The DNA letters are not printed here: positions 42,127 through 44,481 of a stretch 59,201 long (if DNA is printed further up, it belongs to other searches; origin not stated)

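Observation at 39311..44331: Minimal ATPase plus four VirB2-like pilins plus lipoprotein operon: a stripped-down T4SS-like or conjugative-pilus-like system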

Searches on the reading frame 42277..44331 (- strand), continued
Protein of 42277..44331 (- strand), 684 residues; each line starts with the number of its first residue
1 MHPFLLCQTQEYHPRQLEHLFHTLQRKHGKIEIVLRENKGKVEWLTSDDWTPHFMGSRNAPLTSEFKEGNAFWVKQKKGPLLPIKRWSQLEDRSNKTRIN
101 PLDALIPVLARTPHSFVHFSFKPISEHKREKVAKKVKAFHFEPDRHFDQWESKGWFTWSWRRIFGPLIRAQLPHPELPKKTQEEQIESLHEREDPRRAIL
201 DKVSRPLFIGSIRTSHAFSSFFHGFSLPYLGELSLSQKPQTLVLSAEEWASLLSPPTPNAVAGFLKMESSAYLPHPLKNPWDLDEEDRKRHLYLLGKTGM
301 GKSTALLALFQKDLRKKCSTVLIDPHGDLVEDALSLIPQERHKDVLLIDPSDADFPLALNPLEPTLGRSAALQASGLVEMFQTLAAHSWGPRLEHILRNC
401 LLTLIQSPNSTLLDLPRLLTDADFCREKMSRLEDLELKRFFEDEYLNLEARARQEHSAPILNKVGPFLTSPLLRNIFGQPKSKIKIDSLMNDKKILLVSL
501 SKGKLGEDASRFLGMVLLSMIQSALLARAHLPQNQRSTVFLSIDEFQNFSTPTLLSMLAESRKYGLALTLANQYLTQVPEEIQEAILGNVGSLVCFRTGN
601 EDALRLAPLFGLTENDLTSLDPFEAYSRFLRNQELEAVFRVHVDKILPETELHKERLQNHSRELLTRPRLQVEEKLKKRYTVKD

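Call 19: find_encoding_contigs(protein=P0059, flank=10000, max_places=1)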
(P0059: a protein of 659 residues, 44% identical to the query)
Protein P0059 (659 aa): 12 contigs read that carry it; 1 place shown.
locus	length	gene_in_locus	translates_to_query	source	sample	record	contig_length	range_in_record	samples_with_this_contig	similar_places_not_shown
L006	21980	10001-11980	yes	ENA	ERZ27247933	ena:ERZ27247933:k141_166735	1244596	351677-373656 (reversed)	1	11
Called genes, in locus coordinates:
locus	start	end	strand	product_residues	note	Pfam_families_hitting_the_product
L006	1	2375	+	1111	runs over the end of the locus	PF08471:Ribonuc_red_2_N, PF02867:Ribonuc_red_lgC, PF12637:TSCPD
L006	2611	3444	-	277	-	-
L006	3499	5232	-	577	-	-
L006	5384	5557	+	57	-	-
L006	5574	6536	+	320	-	-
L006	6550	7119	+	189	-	-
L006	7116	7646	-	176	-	-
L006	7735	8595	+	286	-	-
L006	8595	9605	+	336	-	PF01207:Dus, PF01180:DHO_dh (faint)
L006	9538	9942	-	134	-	-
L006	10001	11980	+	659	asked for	PF01935:DUF87 (weak), PF10412:TrwB_AAD_bind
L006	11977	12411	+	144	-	PF18895:T4SS_pilin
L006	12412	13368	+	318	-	PF18895:T4SS_pilin (weak)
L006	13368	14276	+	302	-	PF18895:T4SS_pilin (weak)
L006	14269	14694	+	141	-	PF18895:T4SS_pilin (faint)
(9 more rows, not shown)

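Call 25: find_related_loci(query=A1, collection=genome_contigs, flank=10000)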
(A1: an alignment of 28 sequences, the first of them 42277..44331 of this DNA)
Query A1 (684 aa) in genome_contigs; peptide patterns used: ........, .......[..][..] (x = any residue, [..] = any of these).
599 stretches matched a pattern (row limit reached: there are more); 590 encode a relative of the query (tblastn E <= 1e-3); the best 80 are kept; 80 distinct loci.
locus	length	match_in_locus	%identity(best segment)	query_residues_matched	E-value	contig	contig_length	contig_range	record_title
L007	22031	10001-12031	59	6-681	0e+0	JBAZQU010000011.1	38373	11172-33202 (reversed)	MAG: Candidatus Gracilibacteria bacterium isolate SO_2017_SWC_60 scaffold_932_c1_LP-4_2017, whole genome shotgun sequenc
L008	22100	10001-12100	32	53-678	3e-111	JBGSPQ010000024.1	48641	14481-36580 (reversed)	MAG: Candidatus Gracilibacteria bacterium isolate JTS-AC308 k141_2822741, whole genome shotgun sequence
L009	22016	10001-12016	33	81-678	2e-110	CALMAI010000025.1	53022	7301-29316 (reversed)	MAG TPA_asm: uncultured Candidatus Peregrinibacteria bacterium isolate SRR2107183_bin.16_CONCOCT_v1.1_MAG genome assembl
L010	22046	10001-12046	33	81-678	1e-111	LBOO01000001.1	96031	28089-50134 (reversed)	MAG: Candidatus Peregrinibacteria bacterium GW2011_GWA2_33_10 UR27_C0001, whole genome shotgun sequence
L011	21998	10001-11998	33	81-676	8e-107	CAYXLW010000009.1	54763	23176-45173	MAG TPA_asm: uncultured Candidatus Peribacteria bacterium isolate binchicken_co340_16 genome assembly, contig: NODE_287_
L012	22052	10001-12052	33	81-678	1e-106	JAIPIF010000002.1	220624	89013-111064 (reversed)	MAG: Candidatus Gracilibacteria bacterium isolate Tobar13.5m-G68 Tobar13-5m-C42, whole genome shotgun sequence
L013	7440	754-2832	32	49-678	3e-106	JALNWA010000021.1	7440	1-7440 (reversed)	MAG: Candidatus Gracilibacteria bacterium isolate SO_2016_GW1 bin 4 scaffold18880_OW334_2016, whole genome shotgun seque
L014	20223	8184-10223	34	81-678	5e-106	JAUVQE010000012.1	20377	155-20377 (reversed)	MAG: Nitrospirota bacterium isolate CSMAG_680 CSMAG_680_k127_12561409_length_20377_cov_16.0010, whole genome shotgun seq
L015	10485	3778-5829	33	81-678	9e-106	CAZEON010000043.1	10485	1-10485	MAG TPA_asm: uncultured Candidatus Peribacteria bacterium isolate binchicken_co181_617 genome assembly, contig: NODE_125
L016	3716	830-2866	32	81-678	2e-107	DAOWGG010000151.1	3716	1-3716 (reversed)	MAG TPA_asm: Candidatus Peregrinibacteria bacterium isolate CSMAG_1985 CSMAG_1985_k141_3599768_length_3716_cov_7.0000, w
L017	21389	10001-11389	39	243-679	3e-105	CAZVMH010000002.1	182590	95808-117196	MAG TPA_asm: uncultured Candidatus Saccharibacteria bacterium isolate binchicken_co79_39 genome assembly, contig: NODE_2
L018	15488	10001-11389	39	243-679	1e-103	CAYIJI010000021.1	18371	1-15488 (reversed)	MAG TPA_asm: uncultured Candidatus Saccharibacteria bacterium isolate ERP119705_co23_573 genome assembly, contig: NODE_2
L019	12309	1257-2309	48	281-629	1e-103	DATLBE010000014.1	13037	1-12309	MAG TPA_asm: Nevskiaceae bacterium isolate SMAG_U14290 k141_3287707, whole genome shotgun sequence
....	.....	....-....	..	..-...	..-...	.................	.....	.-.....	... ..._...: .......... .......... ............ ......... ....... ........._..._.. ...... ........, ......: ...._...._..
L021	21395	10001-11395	41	243-681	3e-103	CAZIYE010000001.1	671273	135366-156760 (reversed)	MAG TPA_asm: uncultured Candidatus Saccharibacteria bacterium isolate SRP272421_co4_706 genome assembly, contig: NODE_1_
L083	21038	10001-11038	45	281-624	3e-94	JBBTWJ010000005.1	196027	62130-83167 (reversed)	MAG: Patescibacteria group bacterium isolate H41-bin149_1 H41_bin149_1_000000000005, whole genome shotgun sequence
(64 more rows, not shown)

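Call 46: predict_structure(alignment_id=A1)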
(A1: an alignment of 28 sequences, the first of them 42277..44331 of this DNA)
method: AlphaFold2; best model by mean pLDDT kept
length: 684 residues; sequences in the alignment: 28
mean_pLDDT: 88.1   pTM: 0.79
mean pLDDT of the five models: 88.1, 87.6, 87.6, 87.1, 82.7
residues with pLDDT >= 90: 385; 70-90: 270; 50-70: 15; < 50: 14
segments of 3 or more residues with pLDDT < 50: 178-190
pLDDT, mean of each block of 10 residues (from residue 1): 92 91 89 93 93 91 69 89 89 79 94 93 92 87 85 84 82 60 39 79 92 93 89 92 94 93 93 85 88 92 94 91 91 91 93 94 81 89 79 91 92 93 92 90 92 90 86 93 91 95 91 93 87 88 92 85 89 88 79 93 91 94 94 91 86 85 94 91 64
secondary structure, 60 per line:
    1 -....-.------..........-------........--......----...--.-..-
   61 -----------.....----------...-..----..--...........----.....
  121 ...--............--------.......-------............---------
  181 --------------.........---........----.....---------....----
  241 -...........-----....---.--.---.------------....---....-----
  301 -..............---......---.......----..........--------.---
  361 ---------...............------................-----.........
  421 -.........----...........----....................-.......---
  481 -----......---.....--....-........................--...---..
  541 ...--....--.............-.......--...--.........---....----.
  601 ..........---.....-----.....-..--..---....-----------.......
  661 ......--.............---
elements in order: E2-5 H14-23 E31-38 E41-46 E72-76 H101-111 E116-123 H126-137 H146-152 H160-171 H195-203 E207-214 H219-223 E233-236 E242-245 H246-252 H258-261 H285-288 E292-295 H302-315 E319-324 H328-334 H339-344 E345-348 H370-384 H391-406 H412-420 H422-430 H435-445 H450-469 H471-477 H486-491 E495-499 H502-505 H507-530 E539-543 H546-549 H552-564 E566-572 H580-588 E592-595 H600-610 H614-618 E624-628 E639-642 H654-665 H669-681

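Call 49: fold_search(model_id=the predicted structure, library=pdb)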
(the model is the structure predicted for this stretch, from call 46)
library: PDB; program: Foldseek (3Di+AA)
matches with E <= 10: 1036; with E <= 0.001: 102
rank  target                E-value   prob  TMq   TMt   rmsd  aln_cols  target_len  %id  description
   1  9x1m_A                1.2e-12  1.00  0.32  0.37  19.1       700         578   13  The cryo-EM structure of HerA-NurA complex with AMPPNP and dsDNA from Thermococcus kodakarensis (released 2026-02-04)
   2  4d2i_B                2.5e-12  1.00  0.35  0.50  12.9       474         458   17  Crystal structure of the HerA hexameric DNA translocase from Sulfolobus solfataricus bound to AMP-PNP (released 2014-12-03)
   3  1e9s_L                3.3e-12  1.00  0.38  0.59   6.6       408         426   16  Bacterial conjugative coupling protein TrwBdeltaN70. Unbound monoclinic form. (released 2001-02-06)
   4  1e9s_K                4.6e-12  1.00  0.39  0.60   6.5       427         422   15  Bacterial conjugative coupling protein TrwBdeltaN70. Unbound monoclinic form. (released 2001-02-06)
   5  1gl7_B                5.1e-12  1.00  0.40  0.62   6.3       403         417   16  Plasmid coupling protein TrwB in complex with the non-hydrolisable ATP-analogue ADPNP. (released 2002-05-16)
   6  1e9s_D                7.9e-12  1.00  0.40  0.62   5.2       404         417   16  Bacterial conjugative coupling protein TrwBdeltaN70. Unbound monoclinic form. (released 2001-02-06)
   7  1e9s_A                8.7e-12  1.00  0.39  0.59   6.4       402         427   17  Bacterial conjugative coupling protein TrwBdeltaN70. Unbound monoclinic form. (released 2001-02-06)
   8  1gl6_B                9.6e-12  1.00  0.40  0.62   6.5       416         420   16  Plasmid coupling protein TrwB in complex with the non-hydrolysable GTP analogue GDPNP (released 2002-05-16)
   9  1e9s_E                9.6e-12  1.00  0.39  0.60   6.3       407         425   16  Bacterial conjugative coupling protein TrwBdeltaN70. Unbound monoclinic form. (released 2001-02-06)
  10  1gl6_E                1.0e-11  1.00  0.40  0.62   6.4       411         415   16  Plasmid coupling protein TrwB in complex with the non-hydrolysable GTP analogue GDPNP (released 2002-05-16)
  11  1gl6_A                1.0e-11  1.00  0.39  0.61   6.6       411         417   17  Plasmid coupling protein TrwB in complex with the non-hydrolysable GTP analogue GDPNP (released 2002-05-16)
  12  1e9s_I                1.1e-11  1.00  0.40  0.62   5.0       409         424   16  Bacterial conjugative coupling protein TrwBdeltaN70. Unbound monoclinic form. (released 2001-02-06)
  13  1e9r_G                1.2e-11  1.00  0.40  0.61   6.6       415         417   16  Bacterial conjugative coupling protein TrwBdeltaN70. Trigonal form in complex with sulphate. (released 2001-02-06)
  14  1e9r_A                1.4e-11  1.00  0.40  0.61   6.6       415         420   16  Bacterial conjugative coupling protein TrwBdeltaN70. Trigonal form in complex with sulphate. (released 2001-02-06)
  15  1e9s_G                1.7e-11  1.00  0.39  0.59   6.4       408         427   16  Bacterial conjugative coupling protein TrwBdeltaN70. Unbound monoclinic form. (released 2001-02-06)
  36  6sz9_A                1.0e-10  1.00  0.36  0.50   9.1       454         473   16  Type IV Coupling Complex (T4CC) from L. pneumophila. (released 2020-05-13)
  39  8dol_B                6.3e-10  1.00  0.41  0.54   6.4       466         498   11  Mechanism of regulation of the Helicobacter pylori Cagbeta ATPase by CagZ (released 2023-02-15)
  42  8dol_D                1.5e-09  1.00  0.35  0.44   9.1       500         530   12  Mechanism of regulation of the Helicobacter pylori Cagbeta ATPase by CagZ (released 2023-02-15)
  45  8dol_F                2.7e-09  1.00  0.40  0.51   6.2       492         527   10  Mechanism of regulation of the Helicobacter pylori Cagbeta ATPase by CagZ (released 2023-02-15)
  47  8dol_A                3.5e-09  1.00  0.42  0.52   4.9       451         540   11  Mechanism of regulation of the Helicobacter pylori Cagbeta ATPase by CagZ (released 2023-02-15)
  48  8dol_C                3.7e-09  1.00  0.41  0.54   5.9       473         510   10  Mechanism of regulation of the Helicobacter pylori Cagbeta ATPase by CagZ (released 2023-02-15)
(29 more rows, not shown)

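Call 79: search_protein_families(library=padloc, proteins=[window:42277-44331:-], max_evalue=0.01)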
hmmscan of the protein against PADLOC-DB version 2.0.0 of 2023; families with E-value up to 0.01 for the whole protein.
window:42277-44331:- (684 aa): 8 families
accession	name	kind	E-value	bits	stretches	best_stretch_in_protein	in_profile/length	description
PDLC04140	mad8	-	2.1e-18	64.9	1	278-619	17-275/314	mads_8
PDLC04105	HerA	-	1.4e-08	31.7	2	289-328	166-206/576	-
PDLC04103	HerA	-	7.8e-08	29.1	1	557-601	472-512/579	-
PDLC04100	HerA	-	0.00021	18.1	0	559-605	473-515/580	-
PDLC02185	HerA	-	0.0003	17.6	0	559-604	479-520/585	-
PDLC02188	HerA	-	0.0013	15.7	0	559-602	460-499/578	-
PDLC04097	HerA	-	0.0015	15.2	0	291-321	162-192/618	-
PDLC04106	HerA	-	0.0027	14.3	0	559-603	546-586/667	-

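Call 98: find_encoding_contigs(protein=P0067, flank=8000, max_places=1)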
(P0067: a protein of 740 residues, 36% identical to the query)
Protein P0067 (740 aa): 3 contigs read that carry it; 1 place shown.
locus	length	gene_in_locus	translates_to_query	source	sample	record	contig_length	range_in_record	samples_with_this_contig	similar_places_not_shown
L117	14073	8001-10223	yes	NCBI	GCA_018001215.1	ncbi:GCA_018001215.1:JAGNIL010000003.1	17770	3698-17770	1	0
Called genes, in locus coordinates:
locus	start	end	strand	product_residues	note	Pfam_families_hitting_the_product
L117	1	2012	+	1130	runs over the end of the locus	PF08471:Ribonuc_red_2_N, PF02867:Ribonuc_red_lgC, PF12637:TSCPD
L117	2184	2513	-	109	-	PF01588:tRNA_bind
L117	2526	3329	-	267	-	-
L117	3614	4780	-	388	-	PF07907:YibE_F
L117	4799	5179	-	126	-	PF01042:Ribonuc_L-PSP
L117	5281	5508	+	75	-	PF01722:BolA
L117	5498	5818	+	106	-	PF00462:Glutaredoxin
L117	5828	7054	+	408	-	PF01555:N6_N4_Mtase, PF01170:UPF0020 (weak)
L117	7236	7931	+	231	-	PF03167:UDG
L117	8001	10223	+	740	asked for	PF01935:DUF87, PF10412:TrwB_AAD_bind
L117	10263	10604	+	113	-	-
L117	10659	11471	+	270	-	-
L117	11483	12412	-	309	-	PF01180:DHO_dh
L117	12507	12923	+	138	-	PF08570:DUF1761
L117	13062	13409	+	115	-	PF01035:DNA_binding_1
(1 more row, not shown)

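Call 99: find_encoding_contigs(protein=P0111, flank=8000, max_places=1)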
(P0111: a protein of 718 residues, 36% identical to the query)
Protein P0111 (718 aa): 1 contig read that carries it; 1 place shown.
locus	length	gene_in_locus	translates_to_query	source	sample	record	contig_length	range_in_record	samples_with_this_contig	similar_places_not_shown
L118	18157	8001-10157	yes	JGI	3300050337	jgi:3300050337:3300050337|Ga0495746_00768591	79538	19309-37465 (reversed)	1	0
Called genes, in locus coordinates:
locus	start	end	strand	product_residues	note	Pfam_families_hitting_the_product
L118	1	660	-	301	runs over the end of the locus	-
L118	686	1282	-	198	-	PF06161:DUF975 (weak), PF06790:UPF0259 (weak)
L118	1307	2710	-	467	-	-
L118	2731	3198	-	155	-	PF09990:DUF2231 (weak)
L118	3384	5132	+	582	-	-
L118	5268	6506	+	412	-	PF07992:Pyr_redox_2, PF13454:NAD_binding_9 (faint), PF00070:Pyr_redox (weak), PF22366:NDH2_C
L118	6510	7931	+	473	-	PF00929:RNase_T, PF01541:GIY-YIG (weak), PF27096:UvrC_M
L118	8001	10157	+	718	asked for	PF02534:T4SS-DNA_transf (faint), PF01935:DUF87 (weak), PF10412:TrwB_AAD_bind (faint)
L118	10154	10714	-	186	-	PF13302:Acetyltransf_3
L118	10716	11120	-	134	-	PF11969:DcpS_C, PF01230:HIT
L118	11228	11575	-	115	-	-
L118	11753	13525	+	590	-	PF00009:GTP_EFTU, PF01926:MMR_HSR1, PF22042:EF-G_D2 (weak), PF03144:GTP_EFTU_D2, PF00679:EFG_C, PF21018:BipA_C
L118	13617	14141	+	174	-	PF01988:VIT1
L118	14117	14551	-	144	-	-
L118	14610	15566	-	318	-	PF01368:DHH, PF02272:DHHA1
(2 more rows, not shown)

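Call 103: find_related_loci(query=L083:4687-6552:-, collection=viral_contigs, flank=6000)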
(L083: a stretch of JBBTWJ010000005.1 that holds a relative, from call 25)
Query L083:4687-6552:- (621 aa) in viral_contigs; peptide patterns used: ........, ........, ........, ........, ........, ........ (x = any residue, [..] = any of these).
3 stretches matched a pattern, but none encodes a relative of the query by tblastn (E <= 1e-3).
